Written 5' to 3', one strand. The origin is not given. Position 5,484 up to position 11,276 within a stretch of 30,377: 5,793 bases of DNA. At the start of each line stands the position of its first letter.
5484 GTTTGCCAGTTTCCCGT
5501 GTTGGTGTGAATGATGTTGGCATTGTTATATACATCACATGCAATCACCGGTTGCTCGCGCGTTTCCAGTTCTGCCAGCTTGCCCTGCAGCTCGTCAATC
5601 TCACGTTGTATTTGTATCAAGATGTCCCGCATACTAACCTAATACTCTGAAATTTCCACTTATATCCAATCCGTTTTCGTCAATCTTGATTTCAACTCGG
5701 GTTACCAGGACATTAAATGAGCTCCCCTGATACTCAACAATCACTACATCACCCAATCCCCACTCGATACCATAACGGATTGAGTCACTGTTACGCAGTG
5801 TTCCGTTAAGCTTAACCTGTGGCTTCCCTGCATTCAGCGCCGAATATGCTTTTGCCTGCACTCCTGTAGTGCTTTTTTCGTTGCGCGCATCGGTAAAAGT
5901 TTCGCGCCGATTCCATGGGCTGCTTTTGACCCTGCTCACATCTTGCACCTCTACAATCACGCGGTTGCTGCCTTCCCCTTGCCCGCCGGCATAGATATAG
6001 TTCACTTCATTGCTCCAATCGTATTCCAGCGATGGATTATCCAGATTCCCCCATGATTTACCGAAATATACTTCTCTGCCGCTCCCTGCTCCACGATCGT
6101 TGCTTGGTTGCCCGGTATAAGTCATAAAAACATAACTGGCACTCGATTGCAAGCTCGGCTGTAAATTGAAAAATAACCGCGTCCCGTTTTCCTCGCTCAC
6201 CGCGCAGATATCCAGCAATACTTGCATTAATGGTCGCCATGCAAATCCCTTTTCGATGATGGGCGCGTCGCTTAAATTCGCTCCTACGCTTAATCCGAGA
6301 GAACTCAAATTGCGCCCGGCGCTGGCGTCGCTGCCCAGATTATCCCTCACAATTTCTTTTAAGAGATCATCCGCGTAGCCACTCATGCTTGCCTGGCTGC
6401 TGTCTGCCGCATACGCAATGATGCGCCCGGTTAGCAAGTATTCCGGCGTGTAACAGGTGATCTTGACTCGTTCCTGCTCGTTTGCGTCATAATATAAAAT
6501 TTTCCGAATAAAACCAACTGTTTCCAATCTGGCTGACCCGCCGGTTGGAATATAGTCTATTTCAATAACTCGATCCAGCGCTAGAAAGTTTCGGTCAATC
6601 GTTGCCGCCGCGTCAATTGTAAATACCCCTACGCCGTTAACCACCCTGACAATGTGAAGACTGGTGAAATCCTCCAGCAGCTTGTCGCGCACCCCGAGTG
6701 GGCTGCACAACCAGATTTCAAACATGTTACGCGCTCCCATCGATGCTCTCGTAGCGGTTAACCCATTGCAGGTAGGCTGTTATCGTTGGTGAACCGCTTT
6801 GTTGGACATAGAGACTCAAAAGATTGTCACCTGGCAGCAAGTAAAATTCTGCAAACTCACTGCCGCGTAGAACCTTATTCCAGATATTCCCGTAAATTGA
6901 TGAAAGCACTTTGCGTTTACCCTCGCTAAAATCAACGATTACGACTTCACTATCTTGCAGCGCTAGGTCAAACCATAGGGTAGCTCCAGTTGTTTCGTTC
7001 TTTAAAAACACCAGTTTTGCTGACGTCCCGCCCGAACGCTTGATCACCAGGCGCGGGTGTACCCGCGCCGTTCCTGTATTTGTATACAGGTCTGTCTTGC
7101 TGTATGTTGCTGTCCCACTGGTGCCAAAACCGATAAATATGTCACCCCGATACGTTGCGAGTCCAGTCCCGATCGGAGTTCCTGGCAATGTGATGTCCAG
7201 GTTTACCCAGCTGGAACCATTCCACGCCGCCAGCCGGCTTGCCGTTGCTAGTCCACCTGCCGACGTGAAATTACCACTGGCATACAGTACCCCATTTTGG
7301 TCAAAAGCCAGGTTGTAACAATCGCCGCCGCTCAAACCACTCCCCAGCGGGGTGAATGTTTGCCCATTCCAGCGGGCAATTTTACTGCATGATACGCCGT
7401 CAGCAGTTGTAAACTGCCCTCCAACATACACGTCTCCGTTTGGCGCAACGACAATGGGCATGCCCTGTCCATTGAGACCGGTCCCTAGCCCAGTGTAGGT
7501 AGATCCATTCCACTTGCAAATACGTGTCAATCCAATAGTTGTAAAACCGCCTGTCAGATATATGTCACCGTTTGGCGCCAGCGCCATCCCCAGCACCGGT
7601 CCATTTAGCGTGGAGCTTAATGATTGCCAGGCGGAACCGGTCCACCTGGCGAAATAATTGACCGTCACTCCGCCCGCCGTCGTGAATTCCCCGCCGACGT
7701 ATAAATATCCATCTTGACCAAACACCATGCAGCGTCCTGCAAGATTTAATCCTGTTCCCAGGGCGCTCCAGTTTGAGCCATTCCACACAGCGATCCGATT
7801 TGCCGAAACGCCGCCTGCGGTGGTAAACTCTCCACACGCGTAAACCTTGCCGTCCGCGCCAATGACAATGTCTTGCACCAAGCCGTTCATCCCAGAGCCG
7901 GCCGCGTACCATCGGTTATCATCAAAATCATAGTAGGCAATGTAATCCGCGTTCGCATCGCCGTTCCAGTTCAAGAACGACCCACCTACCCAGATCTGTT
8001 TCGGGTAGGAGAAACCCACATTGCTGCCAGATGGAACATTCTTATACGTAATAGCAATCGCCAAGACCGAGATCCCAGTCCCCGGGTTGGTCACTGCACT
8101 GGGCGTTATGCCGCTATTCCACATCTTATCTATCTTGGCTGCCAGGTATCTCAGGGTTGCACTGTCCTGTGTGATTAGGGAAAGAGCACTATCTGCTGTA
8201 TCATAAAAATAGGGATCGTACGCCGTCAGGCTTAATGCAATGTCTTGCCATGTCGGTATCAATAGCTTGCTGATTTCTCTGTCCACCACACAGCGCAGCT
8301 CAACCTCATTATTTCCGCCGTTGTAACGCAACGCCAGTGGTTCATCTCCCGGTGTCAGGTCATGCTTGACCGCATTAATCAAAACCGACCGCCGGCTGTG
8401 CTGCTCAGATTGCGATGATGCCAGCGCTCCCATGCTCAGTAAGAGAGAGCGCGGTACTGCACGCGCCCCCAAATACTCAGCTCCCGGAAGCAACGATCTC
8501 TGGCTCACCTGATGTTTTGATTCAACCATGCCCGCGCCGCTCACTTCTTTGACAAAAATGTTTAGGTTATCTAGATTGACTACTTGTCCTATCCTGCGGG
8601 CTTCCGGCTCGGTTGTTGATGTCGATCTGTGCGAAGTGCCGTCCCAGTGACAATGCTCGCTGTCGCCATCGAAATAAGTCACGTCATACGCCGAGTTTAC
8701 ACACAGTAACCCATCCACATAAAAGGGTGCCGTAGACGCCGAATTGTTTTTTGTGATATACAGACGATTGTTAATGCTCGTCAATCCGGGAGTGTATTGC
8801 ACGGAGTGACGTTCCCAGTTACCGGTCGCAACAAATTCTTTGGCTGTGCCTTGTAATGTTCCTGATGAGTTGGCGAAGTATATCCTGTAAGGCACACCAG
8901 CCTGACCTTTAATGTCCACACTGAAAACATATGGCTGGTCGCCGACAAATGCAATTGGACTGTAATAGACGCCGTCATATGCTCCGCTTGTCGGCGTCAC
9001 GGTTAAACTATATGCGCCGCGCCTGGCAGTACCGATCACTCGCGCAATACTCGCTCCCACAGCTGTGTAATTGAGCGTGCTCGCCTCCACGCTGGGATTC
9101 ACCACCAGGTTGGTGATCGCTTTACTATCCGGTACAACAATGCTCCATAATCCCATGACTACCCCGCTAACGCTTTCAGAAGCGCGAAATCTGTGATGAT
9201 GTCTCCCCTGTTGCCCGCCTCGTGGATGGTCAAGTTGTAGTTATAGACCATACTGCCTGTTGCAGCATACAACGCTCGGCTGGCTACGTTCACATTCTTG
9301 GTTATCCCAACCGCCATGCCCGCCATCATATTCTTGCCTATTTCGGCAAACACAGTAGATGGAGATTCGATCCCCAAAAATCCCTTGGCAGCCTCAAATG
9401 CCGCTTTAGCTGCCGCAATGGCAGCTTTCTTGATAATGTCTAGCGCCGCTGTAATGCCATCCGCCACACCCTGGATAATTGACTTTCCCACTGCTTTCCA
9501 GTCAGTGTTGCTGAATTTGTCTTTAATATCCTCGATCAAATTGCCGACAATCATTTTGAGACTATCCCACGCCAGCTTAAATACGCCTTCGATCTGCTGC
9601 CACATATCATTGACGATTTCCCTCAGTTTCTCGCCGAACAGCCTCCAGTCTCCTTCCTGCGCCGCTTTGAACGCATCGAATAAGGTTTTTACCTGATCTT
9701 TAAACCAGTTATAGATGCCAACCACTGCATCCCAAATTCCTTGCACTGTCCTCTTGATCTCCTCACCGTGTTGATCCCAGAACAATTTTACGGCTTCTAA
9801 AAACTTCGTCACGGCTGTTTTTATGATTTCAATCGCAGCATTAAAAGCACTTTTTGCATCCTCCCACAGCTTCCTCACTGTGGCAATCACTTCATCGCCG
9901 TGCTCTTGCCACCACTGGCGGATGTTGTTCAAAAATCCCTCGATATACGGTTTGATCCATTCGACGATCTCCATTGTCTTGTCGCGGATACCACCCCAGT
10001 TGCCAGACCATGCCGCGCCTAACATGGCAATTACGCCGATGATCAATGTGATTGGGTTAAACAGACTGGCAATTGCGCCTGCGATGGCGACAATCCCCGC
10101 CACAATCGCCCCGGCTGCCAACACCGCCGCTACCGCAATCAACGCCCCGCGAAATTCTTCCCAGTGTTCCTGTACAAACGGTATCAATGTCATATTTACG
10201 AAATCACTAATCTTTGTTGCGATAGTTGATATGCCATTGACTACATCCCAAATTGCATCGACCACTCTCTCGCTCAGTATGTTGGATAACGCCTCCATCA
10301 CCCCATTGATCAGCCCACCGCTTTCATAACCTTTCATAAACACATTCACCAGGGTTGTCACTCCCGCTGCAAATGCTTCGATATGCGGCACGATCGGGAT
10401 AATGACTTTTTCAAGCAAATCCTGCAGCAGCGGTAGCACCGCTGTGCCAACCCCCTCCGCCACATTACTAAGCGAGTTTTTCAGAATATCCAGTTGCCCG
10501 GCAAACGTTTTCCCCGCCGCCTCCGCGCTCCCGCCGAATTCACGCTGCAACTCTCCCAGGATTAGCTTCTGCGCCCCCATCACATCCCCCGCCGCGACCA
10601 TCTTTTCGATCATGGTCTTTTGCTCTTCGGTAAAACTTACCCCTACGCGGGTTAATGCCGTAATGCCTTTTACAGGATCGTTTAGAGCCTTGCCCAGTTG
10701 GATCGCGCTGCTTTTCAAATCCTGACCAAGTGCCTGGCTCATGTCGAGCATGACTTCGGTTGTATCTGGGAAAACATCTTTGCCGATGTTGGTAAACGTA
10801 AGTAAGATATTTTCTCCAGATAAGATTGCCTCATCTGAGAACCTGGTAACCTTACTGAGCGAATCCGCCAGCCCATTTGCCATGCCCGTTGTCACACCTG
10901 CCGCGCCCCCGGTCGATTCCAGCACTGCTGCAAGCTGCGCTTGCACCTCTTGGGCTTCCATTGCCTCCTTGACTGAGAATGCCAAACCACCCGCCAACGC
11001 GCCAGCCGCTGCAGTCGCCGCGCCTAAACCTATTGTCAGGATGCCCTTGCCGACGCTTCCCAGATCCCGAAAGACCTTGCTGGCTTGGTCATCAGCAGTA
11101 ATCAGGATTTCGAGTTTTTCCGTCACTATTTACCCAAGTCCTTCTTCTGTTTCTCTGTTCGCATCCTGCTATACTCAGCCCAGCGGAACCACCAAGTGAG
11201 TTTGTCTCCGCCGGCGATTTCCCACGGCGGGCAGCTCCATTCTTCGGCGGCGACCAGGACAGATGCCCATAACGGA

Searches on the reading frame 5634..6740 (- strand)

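Call 49: search_protein_families(library=pfam, proteins=[window:5634-6740:-], max_evalue=0.001)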
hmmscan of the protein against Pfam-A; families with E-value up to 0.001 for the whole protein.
window:5634-6740:- (368 aa): 1 family
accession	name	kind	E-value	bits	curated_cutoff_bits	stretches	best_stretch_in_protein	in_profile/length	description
PF14594.13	Sipho_Gp37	-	3.7e-27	95.7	26.2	1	20-359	13-363/370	Siphovirus ReqiPepy6 Gp37-like protein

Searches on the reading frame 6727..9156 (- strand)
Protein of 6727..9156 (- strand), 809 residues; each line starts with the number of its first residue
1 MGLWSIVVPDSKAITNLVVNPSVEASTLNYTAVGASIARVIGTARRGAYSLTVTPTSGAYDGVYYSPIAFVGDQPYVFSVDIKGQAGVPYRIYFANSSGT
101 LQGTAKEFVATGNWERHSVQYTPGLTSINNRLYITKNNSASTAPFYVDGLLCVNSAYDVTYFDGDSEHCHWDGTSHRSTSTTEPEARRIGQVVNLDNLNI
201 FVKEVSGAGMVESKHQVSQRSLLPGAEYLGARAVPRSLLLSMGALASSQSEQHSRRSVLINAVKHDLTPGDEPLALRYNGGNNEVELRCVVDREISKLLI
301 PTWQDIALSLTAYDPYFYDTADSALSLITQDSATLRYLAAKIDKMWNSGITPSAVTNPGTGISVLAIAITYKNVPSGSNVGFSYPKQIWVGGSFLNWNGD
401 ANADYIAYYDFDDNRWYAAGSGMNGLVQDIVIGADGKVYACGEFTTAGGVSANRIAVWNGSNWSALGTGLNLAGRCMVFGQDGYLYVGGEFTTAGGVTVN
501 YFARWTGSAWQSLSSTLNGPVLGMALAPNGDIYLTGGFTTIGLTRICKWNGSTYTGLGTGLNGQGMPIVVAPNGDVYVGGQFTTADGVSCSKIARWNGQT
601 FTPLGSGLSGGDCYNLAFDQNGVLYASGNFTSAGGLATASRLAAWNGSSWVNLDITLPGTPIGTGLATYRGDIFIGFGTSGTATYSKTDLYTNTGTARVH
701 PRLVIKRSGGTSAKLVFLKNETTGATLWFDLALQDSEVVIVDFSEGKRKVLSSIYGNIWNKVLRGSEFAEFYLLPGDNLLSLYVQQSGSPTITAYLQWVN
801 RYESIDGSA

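Call 49: search_protein_families(library=pfam, proteins=[window:6727-9156:-], max_evalue=0.001)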
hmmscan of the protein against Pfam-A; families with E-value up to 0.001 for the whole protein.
window:6727-9156:- (809 aa): 3 families
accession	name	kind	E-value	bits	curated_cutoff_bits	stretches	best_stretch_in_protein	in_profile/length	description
PF12768.13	Rax2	-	6.4e-15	55.7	28.8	2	570-635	31-98/254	Rax2 C-terminal beta propeller domain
PF17164.10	DUF5122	-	3.5e-10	40.4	27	0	434-456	2-24/36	Domain of unknown function (DUF5122) beta-propeller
PF02018.23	CBM_4_9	-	1.1e-08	35.9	25.9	1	16-136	2-131/136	Carbohydrate binding domain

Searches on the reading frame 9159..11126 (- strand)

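Call 49: search_protein_families(library=pfam, proteins=[window:9159-11126:-], max_evalue=0.001)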
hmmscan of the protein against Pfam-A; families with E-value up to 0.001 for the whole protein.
window:9159-11126:- (655 aa): 2 families
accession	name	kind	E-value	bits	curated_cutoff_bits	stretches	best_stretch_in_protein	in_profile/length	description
PF06791.18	TMP_2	-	5.9e-10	39.6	30.2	1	19-169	59-203/208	Prophage tail length tape measure protein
PF01442.23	Apolipoprotein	-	0.00033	20.9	90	0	379-464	103-188/190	Apolipoprotein A1/A4/E domain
